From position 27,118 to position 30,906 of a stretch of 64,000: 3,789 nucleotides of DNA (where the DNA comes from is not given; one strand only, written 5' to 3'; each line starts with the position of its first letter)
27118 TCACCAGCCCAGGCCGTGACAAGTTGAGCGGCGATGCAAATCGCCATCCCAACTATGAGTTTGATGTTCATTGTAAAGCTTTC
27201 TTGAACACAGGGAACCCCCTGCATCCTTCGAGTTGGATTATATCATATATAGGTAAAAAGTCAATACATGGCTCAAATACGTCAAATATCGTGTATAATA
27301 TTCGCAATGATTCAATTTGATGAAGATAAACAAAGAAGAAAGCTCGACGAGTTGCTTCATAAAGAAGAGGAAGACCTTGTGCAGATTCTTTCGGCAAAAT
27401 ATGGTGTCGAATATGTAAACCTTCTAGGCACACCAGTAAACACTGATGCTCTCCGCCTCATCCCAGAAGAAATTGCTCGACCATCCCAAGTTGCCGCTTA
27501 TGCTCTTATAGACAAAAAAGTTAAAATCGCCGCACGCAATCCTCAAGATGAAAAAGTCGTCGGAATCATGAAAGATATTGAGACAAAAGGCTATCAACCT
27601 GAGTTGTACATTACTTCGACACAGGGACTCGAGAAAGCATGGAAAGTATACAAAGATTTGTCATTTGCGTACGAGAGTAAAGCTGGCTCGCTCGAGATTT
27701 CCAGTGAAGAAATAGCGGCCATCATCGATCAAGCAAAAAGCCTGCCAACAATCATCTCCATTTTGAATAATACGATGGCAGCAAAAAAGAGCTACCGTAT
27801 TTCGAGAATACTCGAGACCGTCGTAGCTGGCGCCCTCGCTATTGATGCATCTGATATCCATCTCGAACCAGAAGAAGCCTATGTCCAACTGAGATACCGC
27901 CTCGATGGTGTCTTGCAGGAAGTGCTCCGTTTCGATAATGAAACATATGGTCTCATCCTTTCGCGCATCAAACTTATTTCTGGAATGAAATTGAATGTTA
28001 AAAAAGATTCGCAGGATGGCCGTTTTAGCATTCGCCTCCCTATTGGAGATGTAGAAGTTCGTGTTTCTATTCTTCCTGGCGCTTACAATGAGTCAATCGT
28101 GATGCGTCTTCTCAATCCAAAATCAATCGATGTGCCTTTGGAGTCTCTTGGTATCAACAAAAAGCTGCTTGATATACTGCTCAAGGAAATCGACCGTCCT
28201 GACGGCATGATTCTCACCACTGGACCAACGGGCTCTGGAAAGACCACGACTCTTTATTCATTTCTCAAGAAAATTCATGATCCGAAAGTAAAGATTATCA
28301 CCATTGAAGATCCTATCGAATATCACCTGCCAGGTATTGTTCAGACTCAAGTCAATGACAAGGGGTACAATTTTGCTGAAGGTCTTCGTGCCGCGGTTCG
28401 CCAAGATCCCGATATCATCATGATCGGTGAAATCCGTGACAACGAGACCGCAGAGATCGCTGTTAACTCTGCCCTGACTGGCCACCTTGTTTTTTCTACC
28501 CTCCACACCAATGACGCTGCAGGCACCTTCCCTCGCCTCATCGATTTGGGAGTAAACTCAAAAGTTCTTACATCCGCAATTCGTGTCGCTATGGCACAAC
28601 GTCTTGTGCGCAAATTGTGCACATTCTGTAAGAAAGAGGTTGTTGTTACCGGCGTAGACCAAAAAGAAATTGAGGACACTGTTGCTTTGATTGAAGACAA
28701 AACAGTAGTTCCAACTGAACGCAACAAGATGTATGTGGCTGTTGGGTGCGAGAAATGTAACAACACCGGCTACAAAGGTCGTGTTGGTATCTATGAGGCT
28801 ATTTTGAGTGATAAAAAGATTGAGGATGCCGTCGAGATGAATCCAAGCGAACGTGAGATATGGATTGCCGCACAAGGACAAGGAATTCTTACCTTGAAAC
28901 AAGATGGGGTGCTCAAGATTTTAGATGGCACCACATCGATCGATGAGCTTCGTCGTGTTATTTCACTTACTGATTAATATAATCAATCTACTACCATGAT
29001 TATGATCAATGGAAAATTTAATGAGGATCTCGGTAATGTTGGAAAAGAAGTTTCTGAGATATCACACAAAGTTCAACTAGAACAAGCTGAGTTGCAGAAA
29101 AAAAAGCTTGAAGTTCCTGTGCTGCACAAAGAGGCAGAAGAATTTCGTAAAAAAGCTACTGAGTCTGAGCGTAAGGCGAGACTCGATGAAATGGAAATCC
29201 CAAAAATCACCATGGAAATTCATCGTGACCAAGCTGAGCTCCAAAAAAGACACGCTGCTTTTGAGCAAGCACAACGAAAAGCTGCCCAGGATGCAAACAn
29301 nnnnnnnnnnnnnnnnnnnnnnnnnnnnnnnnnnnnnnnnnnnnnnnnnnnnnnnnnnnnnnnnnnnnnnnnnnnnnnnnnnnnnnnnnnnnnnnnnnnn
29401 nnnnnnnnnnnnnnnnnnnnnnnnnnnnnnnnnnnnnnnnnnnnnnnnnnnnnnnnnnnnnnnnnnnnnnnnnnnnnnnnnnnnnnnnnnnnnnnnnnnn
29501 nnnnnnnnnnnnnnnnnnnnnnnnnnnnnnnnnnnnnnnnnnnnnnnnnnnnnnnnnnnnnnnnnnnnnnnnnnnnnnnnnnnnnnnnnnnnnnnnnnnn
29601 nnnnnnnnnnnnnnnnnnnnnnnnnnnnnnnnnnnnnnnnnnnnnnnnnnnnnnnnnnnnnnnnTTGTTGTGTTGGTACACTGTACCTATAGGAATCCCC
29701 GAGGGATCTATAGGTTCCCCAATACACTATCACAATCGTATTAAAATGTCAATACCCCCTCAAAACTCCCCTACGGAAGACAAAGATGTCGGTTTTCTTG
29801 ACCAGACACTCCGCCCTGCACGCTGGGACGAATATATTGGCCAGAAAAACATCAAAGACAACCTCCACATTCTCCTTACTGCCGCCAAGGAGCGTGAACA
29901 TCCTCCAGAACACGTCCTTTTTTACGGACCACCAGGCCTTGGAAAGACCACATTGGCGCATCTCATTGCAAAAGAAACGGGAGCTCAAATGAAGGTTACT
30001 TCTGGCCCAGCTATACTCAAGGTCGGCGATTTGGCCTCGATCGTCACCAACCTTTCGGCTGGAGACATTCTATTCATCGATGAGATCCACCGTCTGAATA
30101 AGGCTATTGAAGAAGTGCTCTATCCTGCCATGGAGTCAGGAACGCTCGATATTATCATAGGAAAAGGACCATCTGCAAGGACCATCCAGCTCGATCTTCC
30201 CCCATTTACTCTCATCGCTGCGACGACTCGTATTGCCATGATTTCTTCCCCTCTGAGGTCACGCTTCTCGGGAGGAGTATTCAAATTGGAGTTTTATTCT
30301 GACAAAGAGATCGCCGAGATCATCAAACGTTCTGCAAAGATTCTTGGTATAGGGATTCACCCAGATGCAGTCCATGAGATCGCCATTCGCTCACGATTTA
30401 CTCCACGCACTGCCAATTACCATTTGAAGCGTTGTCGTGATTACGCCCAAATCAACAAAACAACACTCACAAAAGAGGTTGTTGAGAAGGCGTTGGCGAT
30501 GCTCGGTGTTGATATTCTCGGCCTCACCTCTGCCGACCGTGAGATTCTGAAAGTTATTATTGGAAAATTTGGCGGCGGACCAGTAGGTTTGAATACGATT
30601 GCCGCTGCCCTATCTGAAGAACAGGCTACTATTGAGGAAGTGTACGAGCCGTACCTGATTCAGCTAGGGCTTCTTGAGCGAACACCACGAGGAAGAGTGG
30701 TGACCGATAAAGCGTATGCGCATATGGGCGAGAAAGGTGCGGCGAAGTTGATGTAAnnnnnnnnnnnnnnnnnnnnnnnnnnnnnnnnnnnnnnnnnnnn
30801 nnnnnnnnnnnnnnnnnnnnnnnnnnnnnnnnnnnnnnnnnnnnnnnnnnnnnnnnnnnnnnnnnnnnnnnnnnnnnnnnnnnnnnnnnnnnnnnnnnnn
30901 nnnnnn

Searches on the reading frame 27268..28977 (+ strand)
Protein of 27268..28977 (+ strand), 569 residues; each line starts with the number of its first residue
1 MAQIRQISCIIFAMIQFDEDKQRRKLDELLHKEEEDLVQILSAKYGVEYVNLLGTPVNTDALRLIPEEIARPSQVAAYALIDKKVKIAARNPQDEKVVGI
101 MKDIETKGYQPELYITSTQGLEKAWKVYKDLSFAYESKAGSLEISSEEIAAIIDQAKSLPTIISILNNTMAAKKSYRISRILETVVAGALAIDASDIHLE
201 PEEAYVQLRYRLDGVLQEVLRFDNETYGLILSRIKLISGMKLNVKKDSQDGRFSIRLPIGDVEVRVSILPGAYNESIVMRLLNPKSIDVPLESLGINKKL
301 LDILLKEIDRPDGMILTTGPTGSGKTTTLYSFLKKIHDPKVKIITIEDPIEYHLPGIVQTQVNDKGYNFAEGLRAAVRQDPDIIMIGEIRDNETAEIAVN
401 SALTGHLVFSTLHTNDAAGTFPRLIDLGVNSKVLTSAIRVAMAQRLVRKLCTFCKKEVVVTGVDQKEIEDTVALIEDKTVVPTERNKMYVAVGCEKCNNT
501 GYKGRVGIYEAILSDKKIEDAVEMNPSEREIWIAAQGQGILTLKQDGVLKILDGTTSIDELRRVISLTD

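Call 43: search_protein_families(library=pfam, proteins=[window:27268-28977:+], max_evalue=0.0001)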
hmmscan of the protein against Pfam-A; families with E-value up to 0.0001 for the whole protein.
window:27268-28977:+ (569 aa): 2 families
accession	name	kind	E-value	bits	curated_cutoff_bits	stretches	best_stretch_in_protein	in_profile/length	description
PF00437.27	T2SSE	-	4e-116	388.1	24.9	1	174-563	4-370/370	Type II/IV secretion system protein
PF05157.20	MshEN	-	4.4e-05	23.8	23.1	0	45-117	1-72/90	MshEN domain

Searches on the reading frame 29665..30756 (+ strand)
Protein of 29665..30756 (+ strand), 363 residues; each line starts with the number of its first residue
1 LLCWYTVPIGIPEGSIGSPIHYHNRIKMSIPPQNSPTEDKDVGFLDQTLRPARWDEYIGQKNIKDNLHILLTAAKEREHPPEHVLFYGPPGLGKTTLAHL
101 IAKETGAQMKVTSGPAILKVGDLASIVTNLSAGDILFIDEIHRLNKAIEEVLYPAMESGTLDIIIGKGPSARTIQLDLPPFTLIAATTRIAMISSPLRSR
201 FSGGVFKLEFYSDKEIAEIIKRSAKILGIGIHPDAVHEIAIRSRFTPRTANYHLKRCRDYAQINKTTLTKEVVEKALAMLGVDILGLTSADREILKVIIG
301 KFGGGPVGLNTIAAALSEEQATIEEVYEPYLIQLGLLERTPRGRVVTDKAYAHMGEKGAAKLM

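Call 43: search_protein_families(library=pfam, proteins=[window:29665-30756:+], max_evalue=0.0001)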
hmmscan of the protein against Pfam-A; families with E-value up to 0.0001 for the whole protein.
window:29665-30756:+ (363 aa): 8 families
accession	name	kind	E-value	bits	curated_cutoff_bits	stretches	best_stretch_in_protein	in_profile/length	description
PF05496.18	RuvB_N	-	2.2e-70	235.9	27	1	49-202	1-154/159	Holliday junction DNA helicase RuvB P-loop domain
PF05491.19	RuvB_C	-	4.7e-26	91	24.7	1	285-354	2-71/72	RuvB C-terminal winged helix domain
PF17864.7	AAA_lid_4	-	2.6e-22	78.8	27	1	211-283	1-74/74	RuvB AAA lid domain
PF00004.35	AAA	-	7.7e-21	75.4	21.2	1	84-202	1-124/131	ATPase family associated with various cellular activities (AAA)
PF07728.20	AAA_5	-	3.9e-10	40.3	22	1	83-201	1-139/139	AAA domain (dynein-related subfamily)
PF06068.19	TIP49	-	2.1e-05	24.3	23.8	0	54-112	23-81/347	TIP49 P-loop domain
PF00910.28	RNA_helicase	-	7.9e-05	23.5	21.5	0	84-156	1-75/105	RNA helicase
PF01078.27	Mg_chelatase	-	8.7e-05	22.4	20.3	0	79-101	23-42/207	Magnesium chelatase, subunit ChlI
